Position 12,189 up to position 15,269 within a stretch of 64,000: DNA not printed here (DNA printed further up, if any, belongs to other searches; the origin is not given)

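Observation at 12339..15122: RING/zf-TRAF + BTB(T1) + pentapeptide-repeat + TLDc protein: a KCTD9-like core with E3-ligase and TLDc additions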

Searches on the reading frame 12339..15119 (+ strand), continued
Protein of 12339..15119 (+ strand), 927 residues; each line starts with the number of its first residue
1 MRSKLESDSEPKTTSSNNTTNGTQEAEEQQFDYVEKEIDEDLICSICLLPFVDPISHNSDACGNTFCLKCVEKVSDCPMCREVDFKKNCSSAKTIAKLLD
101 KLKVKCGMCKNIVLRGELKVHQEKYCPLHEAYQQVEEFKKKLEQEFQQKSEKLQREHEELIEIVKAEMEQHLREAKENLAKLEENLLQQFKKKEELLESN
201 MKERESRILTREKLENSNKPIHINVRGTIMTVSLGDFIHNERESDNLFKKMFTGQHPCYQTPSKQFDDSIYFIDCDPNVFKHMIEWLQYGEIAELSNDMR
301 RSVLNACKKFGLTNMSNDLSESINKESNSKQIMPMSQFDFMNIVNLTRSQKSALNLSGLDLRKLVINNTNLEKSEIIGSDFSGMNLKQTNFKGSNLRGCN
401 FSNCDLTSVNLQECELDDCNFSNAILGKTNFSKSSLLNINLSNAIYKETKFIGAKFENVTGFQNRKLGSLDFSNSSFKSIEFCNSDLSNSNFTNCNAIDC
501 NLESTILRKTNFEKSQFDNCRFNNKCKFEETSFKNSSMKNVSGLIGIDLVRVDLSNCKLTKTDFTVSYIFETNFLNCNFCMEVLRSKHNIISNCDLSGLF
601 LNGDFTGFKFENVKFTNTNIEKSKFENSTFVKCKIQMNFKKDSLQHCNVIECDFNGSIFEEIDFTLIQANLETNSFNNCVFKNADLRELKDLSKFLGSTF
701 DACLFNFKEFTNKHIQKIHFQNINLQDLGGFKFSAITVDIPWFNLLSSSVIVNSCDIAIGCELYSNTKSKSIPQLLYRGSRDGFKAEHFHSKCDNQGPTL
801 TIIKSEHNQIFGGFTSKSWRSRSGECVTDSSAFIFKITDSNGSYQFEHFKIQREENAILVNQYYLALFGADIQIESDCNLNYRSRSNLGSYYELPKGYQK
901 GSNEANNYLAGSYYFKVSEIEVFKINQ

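Call 44: list_cluster_members(proteins=[P0068, P0071, P0078, P0084, P0100, P0115, P0122, P0202, P0019, P0006])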
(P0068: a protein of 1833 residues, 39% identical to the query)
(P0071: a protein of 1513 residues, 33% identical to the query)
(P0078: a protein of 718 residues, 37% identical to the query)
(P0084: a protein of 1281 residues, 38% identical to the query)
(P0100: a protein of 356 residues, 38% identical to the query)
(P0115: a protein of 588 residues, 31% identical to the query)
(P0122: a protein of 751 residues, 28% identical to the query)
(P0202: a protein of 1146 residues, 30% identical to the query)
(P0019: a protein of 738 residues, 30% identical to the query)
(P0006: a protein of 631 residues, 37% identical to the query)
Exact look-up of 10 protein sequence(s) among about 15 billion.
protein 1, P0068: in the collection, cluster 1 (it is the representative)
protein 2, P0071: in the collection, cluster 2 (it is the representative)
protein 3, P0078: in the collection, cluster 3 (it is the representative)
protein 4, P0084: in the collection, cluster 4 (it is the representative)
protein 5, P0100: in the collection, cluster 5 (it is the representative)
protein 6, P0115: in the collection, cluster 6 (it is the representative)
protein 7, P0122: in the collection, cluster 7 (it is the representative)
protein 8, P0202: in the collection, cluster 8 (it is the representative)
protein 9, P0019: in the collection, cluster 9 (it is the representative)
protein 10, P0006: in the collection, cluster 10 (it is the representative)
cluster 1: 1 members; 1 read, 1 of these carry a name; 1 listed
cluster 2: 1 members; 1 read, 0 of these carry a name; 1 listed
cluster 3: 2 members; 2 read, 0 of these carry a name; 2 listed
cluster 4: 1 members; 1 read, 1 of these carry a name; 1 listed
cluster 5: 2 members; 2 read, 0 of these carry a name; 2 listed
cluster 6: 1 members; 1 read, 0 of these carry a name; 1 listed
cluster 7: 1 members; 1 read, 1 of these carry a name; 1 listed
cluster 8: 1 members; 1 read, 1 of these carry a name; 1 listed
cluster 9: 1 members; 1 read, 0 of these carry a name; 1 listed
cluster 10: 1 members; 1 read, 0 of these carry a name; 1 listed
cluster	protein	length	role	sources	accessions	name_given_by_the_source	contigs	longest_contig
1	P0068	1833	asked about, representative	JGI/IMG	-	hypothetical protein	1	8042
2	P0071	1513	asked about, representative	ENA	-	-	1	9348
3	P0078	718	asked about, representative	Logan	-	-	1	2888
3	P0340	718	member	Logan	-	-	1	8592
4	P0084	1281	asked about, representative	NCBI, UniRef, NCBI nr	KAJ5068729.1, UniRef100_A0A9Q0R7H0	hypothetical protein M0811_02672 [Anaeramoeba ignava] | Non-specific serine/threonine protein kinase n=1 Tax=Anaeramoeba ignava TaxID=1746090 ...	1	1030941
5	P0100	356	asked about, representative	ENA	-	-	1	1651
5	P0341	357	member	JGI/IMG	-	-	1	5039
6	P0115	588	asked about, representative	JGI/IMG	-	-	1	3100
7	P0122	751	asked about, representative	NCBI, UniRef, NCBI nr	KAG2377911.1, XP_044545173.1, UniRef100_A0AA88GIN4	hypothetical protein C9374_008996 [Naegleria lovaniensis] | Potassium channel tetramerisation-type BTB domain-containing protein n=1 Tax=Naegleria ... | uncharacterized protein C9374_008996 [Naegleria lovaniensis]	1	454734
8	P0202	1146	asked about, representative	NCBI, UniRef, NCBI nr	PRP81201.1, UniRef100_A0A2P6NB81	hypothetical protein PROFUN_02035 [Planoprotostelium fungivorum] | Uncharacterized protein n=1 Tax=Planoprotostelium fungivorum TaxID=1890364 ...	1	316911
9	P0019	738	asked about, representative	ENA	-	-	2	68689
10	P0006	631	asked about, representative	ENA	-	-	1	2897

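Call 51: list_cluster_members(proteins=[P0001, P0002, P0003, P0005, P0007, P0008, P0069, P0070, P0101, P0004])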
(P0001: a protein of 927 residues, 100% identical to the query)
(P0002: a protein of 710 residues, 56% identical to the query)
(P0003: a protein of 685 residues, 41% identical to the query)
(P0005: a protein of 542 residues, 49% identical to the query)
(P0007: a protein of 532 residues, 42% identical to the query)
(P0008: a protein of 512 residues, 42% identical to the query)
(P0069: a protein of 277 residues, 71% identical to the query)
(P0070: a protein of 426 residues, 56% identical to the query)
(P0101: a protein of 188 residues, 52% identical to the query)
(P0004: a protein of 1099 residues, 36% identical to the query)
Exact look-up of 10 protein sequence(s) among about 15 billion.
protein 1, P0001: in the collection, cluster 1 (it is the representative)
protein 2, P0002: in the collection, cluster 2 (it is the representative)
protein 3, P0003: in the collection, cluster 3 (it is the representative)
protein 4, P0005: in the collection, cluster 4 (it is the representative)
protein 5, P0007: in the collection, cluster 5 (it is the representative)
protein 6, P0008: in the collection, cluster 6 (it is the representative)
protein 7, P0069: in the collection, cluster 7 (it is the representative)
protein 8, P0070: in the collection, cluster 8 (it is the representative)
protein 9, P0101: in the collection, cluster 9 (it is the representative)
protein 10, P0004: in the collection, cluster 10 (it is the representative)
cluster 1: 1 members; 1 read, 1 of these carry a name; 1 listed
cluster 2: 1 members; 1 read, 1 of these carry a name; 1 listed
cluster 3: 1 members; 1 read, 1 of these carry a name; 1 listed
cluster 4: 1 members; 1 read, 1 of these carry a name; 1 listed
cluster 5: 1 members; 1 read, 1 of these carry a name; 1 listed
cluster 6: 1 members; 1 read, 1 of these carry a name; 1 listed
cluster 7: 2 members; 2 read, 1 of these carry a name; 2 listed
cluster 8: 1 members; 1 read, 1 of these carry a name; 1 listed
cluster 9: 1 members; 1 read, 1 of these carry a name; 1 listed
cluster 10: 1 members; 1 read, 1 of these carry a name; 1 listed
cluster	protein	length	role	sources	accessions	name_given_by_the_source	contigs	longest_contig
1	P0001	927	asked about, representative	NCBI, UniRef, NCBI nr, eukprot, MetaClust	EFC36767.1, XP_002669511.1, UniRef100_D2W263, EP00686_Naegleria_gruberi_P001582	predicted protein [Naegleria gruberi] | Predicted protein n=1 Tax=Naegleria gruberi TaxID=5762 RepID=D2W263_NAEGR | uncharacterized protein NAEGRDRAFT_82104 [Naegleria gruberi]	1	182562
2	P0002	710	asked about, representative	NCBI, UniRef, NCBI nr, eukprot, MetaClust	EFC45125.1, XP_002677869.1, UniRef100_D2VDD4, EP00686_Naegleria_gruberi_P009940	predicted protein [Naegleria gruberi] | Predicted protein n=1 Tax=Naegleria gruberi TaxID=5762 RepID=D2VDD4_NAEGR | uncharacterized protein NAEGRDRAFT_48585 [Naegleria gruberi]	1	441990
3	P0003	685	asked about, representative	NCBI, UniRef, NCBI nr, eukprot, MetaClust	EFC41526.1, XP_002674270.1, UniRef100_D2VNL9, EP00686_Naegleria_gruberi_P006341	hypothetical protein NAEGRDRAFT_80657 [Naegleria gruberi] | TLDc domain-containing protein n=1 Tax=Naegleria gruberi TaxID=5762 RepID=D2VNL9_NAEGR | uncharacterized protein NAEGRDRAFT_80657 [Naegleria gruberi]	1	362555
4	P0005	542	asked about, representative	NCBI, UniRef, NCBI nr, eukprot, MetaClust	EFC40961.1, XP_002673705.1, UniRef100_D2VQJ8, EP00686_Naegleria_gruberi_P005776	predicted protein [Naegleria gruberi] | Predicted protein n=1 Tax=Naegleria gruberi TaxID=5762 RepID=D2VQJ8_NAEGR | uncharacterized protein NAEGRDRAFT_71251 [Naegleria gruberi]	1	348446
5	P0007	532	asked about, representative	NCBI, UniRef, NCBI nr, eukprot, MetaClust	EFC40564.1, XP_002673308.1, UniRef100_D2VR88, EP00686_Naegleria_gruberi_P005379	predicted protein [Naegleria gruberi] | Predicted protein n=1 Tax=Naegleria gruberi TaxID=5762 RepID=D2VR88_NAEGR | uncharacterized protein NAEGRDRAFT_71501 [Naegleria gruberi]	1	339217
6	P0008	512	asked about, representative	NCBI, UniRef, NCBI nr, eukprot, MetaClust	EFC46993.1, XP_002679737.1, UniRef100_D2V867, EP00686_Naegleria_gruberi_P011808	TLDc domain-containing protein [Naegleria gruberi] | TLDc domain-containing protein n=1 Tax=Naegleria gruberi TaxID=5762 RepID=D2V867_NAEGR | XP_002679737.1 TLDc domain-containing protein [Naegleria gruberi strain NEG-M]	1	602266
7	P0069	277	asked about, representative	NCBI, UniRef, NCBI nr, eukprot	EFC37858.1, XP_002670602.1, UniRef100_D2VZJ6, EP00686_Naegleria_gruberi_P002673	predicted protein [Naegleria gruberi] | Predicted protein n=1 Tax=Naegleria gruberi TaxID=5762 RepID=D2VZJ6_NAEGR | uncharacterized protein NAEGRDRAFT_53514 [Naegleria gruberi]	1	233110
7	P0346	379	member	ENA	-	-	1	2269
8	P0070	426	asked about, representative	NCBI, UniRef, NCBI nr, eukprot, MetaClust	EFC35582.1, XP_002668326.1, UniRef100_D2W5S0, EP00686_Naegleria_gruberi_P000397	predicted protein [Naegleria gruberi] | Predicted protein n=1 Tax=Naegleria gruberi TaxID=5762 RepID=D2W5S0_NAEGR | uncharacterized protein NAEGRDRAFT_76763 [Naegleria gruberi]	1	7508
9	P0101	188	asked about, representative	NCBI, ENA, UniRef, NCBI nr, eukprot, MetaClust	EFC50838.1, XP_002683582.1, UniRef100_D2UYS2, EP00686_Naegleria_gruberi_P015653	predicted protein [Naegleria gruberi] | Predicted protein n=1 Tax=Naegleria gruberi TaxID=5762 RepID=D2UYS2_NAEGR | uncharacterized protein NAEGRDRAFT_61569 [Naegleria gruberi]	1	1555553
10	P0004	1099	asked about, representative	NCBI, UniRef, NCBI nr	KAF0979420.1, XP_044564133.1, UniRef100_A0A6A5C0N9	hypothetical protein FDP41_001763 [Naegleria fowleri] | TLDc domain-containing protein n=1 Tax=Naegleria fowleri TaxID=5763 RepID=A0A6A5C0N9_NAEFO | uncharacterized protein FDP41_001763 [Naegleria fowleri]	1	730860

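Call 54: find_encoding_contigs(protein=P0019, flank=6000, max_places=2)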
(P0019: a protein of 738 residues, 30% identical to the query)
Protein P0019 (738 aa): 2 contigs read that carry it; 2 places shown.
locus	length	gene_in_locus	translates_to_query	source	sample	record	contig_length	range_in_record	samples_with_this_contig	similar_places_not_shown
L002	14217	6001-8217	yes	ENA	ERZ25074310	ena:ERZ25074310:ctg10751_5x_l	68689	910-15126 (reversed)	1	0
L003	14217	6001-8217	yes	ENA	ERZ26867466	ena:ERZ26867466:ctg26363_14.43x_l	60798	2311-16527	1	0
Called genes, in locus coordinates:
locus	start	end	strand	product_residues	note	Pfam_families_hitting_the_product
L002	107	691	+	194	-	PF13886:TM7S3_TM198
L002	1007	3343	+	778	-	PF24921:RING_XB3-XBAT31 (weak), PF02214:BTB_2, PF00805:Pentapeptide, PF13599:Pentapeptide_4, PF00805:Pentapeptide, PF00805:Pentapeptide, PF13599:Pentapeptide_4, PF00805:Pentapeptide, +5 more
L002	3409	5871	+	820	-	PF13445:zf-RING_UBOX (weak), PF00805:Pentapeptide, PF13576:Pentapeptide_3 (weak), PF13599:Pentapeptide_4, PF00805:Pentapeptide, PF13599:Pentapeptide_4, PF00805:Pentapeptide, PF13599:Pentapeptide_4, +3 more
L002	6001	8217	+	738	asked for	PF13445:zf-RING_UBOX (weak), PF02214:BTB_2, PF13599:Pentapeptide_4, PF00805:Pentapeptide, PF13599:Pentapeptide_4, PF00805:Pentapeptide, PF13599:Pentapeptide_4, PF00805:Pentapeptide, +3 more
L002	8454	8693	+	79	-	PF02291:TFIID-31kDa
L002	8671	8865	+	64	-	PF02291:TFIID-31kDa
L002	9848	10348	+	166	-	PF00533:BRCT, PF16589:BRCT_2, PF16759:LIG3_BRCT (weak), PF12738:PTCB-BRCT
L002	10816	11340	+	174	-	-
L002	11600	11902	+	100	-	PF13271:DUF4062 (weak)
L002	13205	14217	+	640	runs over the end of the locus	?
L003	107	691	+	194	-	PF13886:TM7S3_TM198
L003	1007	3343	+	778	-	PF24921:RING_XB3-XBAT31 (weak), PF02214:BTB_2, PF00805:Pentapeptide, PF13599:Pentapeptide_4, PF00805:Pentapeptide, PF00805:Pentapeptide, PF13599:Pentapeptide_4, PF00805:Pentapeptide, +5 more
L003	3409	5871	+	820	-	PF13445:zf-RING_UBOX (weak), PF13576:Pentapeptide_3 (weak), PF00805:Pentapeptide, PF13599:Pentapeptide_4, PF00805:Pentapeptide, PF13599:Pentapeptide_4, PF00805:Pentapeptide, PF13599:Pentapeptide_4, +4 more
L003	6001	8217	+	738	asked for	PF13445:zf-RING_UBOX (weak), PF02214:BTB_2, PF13599:Pentapeptide_4, PF00805:Pentapeptide, PF13599:Pentapeptide_4, PF00805:Pentapeptide, PF13599:Pentapeptide_4, PF00805:Pentapeptide, +3 more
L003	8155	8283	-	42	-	-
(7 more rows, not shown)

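Call 56: search_protein_families(library=pfam, proteins=[P0122, P0115, P0220, P0075, P0073, P0074, P0091, P0077], max_evalue=0.01)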
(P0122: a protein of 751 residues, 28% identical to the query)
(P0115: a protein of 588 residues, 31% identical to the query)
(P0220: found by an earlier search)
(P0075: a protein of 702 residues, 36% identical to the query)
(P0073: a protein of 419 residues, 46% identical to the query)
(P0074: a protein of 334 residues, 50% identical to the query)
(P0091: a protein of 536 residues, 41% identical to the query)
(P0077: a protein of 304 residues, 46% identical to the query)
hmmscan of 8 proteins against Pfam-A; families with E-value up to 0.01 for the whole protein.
P0122 (751 aa): 5 families
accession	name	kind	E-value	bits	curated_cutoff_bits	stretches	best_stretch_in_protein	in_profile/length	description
PF00805.28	Pentapeptide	-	1.7e-42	143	20.2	8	574-612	2-40/40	Pentapeptide repeats (8 copies)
PF13599.13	Pentapeptide_4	-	2.1e-38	130.7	38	5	680-745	7-72/78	Pentapeptide repeat region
PF13576.12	Pentapeptide_3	-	5.3e-22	78.2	27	4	701-744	1-47/48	Pentapeptide repeats (9 copies)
PF02214.28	BTB_2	-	1.1e-10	42.2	21.4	1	300-389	1-89/94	BTB/POZ domain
PF23894.2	LD_SV2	-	1.3e-09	38.7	29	2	680-741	31-92/92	SV2A/B/C luminal domain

P0115 (588 aa): 7 families
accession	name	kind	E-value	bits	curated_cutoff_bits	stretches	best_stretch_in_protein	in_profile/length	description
PF00805.28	Pentapeptide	-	1.2e-66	220.1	20.2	8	309-348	1-40/40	Pentapeptide repeats (8 copies)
PF13599.13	Pentapeptide_4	-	6.5e-45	151.5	38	7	417-496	1-75/78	Pentapeptide repeat region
PF13576.12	Pentapeptide_3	-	4.4e-30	104.1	27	5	414-457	1-47/48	Pentapeptide repeats (9 copies)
PF02214.28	BTB_2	-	4.8e-11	43.3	21.4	1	41-136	1-91/94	BTB/POZ domain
PF25296.1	Decapeptide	-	1.3e-09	38.2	45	0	182-232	12-62/74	Decapeptide repeat region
PF23894.2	LD_SV2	-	4e-09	37.1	29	0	145-217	16-87/92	SV2A/B/C luminal domain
PF05264.16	CfAFP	-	0.0087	16.5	25.9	0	285-358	28-101/137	Choristoneura fumiferana antifreeze protein (CfAFP)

P0220 (1165 aa): 7 families
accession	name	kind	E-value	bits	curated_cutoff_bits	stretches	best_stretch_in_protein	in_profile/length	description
PF00805.28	Pentapeptide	-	7e-36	121.8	20.2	4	584-622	2-40/40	Pentapeptide repeats (8 copies)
PF13599.13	Pentapeptide_4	-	5e-24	84.6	38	4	540-604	13-77/78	Pentapeptide repeat region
PF13576.12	Pentapeptide_3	-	1.1e-11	45.2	27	2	551-592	2-46/48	Pentapeptide repeats (9 copies)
PF23894.2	LD_SV2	-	1.4e-05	25.8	29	0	666-727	30-91/92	SV2A/B/C luminal domain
PF02214.28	BTB_2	-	1.4e-05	25.7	21.4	1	387-452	1-69/94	BTB/POZ domain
PF25296.1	Decapeptide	-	0.00014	22.1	45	0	546-600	3-57/74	Decapeptide repeat region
PF00615.24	RGS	-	0.0012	19.7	23.9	1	786-882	11-96/117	Regulator of G protein signaling domain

P0075 (702 aa): 5 families
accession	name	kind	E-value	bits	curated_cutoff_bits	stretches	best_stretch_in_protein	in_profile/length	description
PF07534.22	TLD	-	6.1e-24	85.3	24.5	1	551-700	24-169/170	TLDc domain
PF13599.13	Pentapeptide_4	-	1e-16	61.2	38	3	476-529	6-61/78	Pentapeptide repeat region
PF00805.28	Pentapeptide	-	2.2e-14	53.1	20.2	1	475-510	5-40/40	Pentapeptide repeats (8 copies)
PF13576.12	Pentapeptide_3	-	1.8e-08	34.9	27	0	474-510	8-46/48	Pentapeptide repeats (9 copies)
PF02214.28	BTB_2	-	0.0017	19.1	21.4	1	135-213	1-73/94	BTB/POZ domain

P0073 (419 aa): 3 families
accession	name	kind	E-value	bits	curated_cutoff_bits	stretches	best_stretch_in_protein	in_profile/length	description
PF07534.22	TLD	-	6.7e-23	81.9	24.5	1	230-404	5-169/170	TLDc domain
PF02214.28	BTB_2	-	0.00019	22.2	21.4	1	117-209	1-89/94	BTB/POZ domain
PF16017.11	BTB_3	-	0.0056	17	22.3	0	127-204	12-88/106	BTB/POZ domain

P0074 (334 aa): 3 families
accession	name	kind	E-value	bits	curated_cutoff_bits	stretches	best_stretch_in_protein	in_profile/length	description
PF07534.22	TLD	-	1.3e-26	94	24.5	1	157-334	2-169/170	TLDc domain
PF13445.12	zf-RING_UBOX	-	0.0029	18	25.2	0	23-48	1-25/39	RING-type zinc-finger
PF14634.12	zf-RING_5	-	0.0072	16.7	27.9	1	23-58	2-42/43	zinc-RING finger domain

P0091 (536 aa): 5 families
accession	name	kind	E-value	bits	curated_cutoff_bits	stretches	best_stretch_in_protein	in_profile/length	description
PF02214.28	BTB_2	-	8.9e-17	61.7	21.4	2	310-418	1-89/94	BTB/POZ domain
PF07534.22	TLD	-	4.4e-05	23.9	24.5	1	461-534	99-168/170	TLDc domain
PF14634.12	zf-RING_5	-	0.0011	19.4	27.9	1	22-58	1-42/43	zinc-RING finger domain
PF15227.12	zf-C3HC4_4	-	0.0018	18.8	30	1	23-49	1-26/42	zinc finger of C3HC4-type, RING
PF13923.12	zf-C3HC4_2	-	0.0021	18.2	27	1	22-57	1-40/40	Zinc finger, C3HC4 type (RING finger)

P0077 (304 aa): 2 families
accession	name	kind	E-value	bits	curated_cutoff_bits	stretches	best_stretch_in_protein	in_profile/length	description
PF07534.22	TLD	-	1.7e-26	93.6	24.5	1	143-303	26-169/170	TLDc domain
PF02214.28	BTB_2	-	0.00014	22.5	21.4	1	6-99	1-88/94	BTB/POZ domain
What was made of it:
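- A family member with a weak RGS-like match in place of TLDc keeps the same front end (call 56).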
